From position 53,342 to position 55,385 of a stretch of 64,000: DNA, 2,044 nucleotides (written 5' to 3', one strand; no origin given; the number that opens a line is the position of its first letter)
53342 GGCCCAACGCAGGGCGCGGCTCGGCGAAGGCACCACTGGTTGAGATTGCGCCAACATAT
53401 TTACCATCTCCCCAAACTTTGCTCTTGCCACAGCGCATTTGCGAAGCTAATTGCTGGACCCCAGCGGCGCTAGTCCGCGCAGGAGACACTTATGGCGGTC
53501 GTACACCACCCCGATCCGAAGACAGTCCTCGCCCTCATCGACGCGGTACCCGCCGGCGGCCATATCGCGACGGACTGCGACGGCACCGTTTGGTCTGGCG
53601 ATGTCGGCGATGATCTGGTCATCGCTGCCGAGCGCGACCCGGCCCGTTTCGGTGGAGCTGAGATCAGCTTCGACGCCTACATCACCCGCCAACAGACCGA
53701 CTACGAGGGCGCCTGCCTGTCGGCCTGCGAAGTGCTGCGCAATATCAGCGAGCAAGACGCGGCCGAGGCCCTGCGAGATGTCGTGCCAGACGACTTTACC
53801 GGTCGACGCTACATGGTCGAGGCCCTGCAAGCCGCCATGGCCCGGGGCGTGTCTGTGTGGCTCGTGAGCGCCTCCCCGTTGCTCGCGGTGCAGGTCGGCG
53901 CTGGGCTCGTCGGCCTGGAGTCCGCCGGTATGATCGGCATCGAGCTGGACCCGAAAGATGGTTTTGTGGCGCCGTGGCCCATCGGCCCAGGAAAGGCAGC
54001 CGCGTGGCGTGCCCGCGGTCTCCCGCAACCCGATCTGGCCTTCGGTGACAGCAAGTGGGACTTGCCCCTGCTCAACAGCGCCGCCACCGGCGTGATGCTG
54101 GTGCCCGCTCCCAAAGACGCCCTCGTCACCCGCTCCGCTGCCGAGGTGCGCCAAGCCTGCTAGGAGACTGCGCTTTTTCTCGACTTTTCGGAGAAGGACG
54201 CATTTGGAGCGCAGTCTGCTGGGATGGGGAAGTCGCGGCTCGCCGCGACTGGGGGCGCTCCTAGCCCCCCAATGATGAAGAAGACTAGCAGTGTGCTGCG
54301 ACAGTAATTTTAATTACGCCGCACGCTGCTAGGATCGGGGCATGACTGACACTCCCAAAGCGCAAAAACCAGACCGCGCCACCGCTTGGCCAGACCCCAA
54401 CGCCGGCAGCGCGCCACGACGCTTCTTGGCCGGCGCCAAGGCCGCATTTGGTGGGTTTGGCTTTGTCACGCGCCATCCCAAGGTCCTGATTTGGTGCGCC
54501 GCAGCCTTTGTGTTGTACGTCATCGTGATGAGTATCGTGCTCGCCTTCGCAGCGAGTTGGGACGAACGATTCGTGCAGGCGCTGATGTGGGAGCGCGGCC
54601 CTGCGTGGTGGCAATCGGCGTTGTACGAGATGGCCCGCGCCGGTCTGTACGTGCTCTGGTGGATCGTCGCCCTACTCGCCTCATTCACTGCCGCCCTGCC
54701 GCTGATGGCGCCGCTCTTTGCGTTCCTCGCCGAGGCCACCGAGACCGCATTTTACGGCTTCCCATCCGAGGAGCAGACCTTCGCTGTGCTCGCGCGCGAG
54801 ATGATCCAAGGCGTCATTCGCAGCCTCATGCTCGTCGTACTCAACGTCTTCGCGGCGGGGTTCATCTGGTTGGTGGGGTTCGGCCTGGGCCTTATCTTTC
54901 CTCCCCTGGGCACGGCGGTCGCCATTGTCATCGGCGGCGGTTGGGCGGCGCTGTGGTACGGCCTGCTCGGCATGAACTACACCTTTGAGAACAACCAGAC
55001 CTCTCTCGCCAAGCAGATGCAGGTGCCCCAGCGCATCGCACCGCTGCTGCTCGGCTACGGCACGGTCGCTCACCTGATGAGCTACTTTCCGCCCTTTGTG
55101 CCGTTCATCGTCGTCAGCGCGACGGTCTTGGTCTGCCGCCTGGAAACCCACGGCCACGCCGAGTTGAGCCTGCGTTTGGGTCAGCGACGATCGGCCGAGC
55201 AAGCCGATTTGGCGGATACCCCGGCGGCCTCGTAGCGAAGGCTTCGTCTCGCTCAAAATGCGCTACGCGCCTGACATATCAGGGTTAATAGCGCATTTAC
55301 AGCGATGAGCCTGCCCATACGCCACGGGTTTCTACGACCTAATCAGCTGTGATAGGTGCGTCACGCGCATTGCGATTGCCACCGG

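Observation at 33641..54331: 76-bp structured element in two inverted copies about 20.6 kb apart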

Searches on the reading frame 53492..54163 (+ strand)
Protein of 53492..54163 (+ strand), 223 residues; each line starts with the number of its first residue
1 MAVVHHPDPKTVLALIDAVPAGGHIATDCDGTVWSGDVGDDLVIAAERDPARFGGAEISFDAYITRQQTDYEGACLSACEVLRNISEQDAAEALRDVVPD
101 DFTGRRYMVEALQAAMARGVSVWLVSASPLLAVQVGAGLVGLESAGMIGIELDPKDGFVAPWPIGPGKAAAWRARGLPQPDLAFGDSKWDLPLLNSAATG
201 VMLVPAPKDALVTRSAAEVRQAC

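Call 68: find_encoding_contigs(protein=window:53492-54163:+, flank=1500, max_places=8)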
Protein window:53492-54163:+ (223 aa): 1 contig read that carries it; 1 place shown.
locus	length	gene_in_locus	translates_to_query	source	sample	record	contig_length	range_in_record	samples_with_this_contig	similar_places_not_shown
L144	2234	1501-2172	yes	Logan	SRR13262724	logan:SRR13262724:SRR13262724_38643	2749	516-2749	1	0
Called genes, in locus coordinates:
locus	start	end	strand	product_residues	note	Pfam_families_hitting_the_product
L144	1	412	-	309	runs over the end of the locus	?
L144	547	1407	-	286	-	-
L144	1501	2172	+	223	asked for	PF12710:HAD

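Call 71: search_protein_families(library=pfam, proteins=[window:53492-54163:+], max_evalue=0.001)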
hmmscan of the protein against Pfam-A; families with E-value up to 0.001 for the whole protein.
window:53492-54163:+ (223 aa): 2 families
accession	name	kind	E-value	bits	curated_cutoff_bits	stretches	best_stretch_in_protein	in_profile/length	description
PF12710.13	HAD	-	7.6e-09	36.7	27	1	26-194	2-188/189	haloacid dehalogenase-like hydrolase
PF00702.32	Hydrolase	-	0.0003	21.7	26.4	1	25-197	4-190/191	haloacid dehalogenase-like hydrolase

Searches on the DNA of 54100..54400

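Call 76: search_rna_families(source=window, start=54100, end=54400, threshold=evalue, max_evalue=10)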
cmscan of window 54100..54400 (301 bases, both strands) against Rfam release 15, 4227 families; matches with E-value up to 10: 1.
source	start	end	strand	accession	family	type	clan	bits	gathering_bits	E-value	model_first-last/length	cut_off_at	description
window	54230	54277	-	RF00481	HCV_X3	Cis-reg;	-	12.7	65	5.9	1-105/105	no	Hepatitis C virus 3' X element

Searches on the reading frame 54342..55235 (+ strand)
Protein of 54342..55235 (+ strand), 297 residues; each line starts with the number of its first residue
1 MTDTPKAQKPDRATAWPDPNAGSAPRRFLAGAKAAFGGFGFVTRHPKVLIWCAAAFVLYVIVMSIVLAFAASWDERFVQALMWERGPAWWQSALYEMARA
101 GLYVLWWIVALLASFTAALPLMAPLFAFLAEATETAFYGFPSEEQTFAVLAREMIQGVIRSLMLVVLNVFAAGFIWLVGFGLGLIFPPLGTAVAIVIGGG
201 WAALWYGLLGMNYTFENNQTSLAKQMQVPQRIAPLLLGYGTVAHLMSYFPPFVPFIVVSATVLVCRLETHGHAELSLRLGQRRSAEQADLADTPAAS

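Call 71: search_protein_families(library=pfam, proteins=[window:54342-55235:+], max_evalue=0.001)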
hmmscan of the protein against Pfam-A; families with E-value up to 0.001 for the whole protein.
window:54342-55235:+ (297 aa): 1 family
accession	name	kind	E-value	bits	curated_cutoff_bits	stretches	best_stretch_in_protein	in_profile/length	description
PF07264.17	EI24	-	4.7e-11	43.6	32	1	36-255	3-196/199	Sulfate transporter CysZ/Etoposide-induced protein 2.4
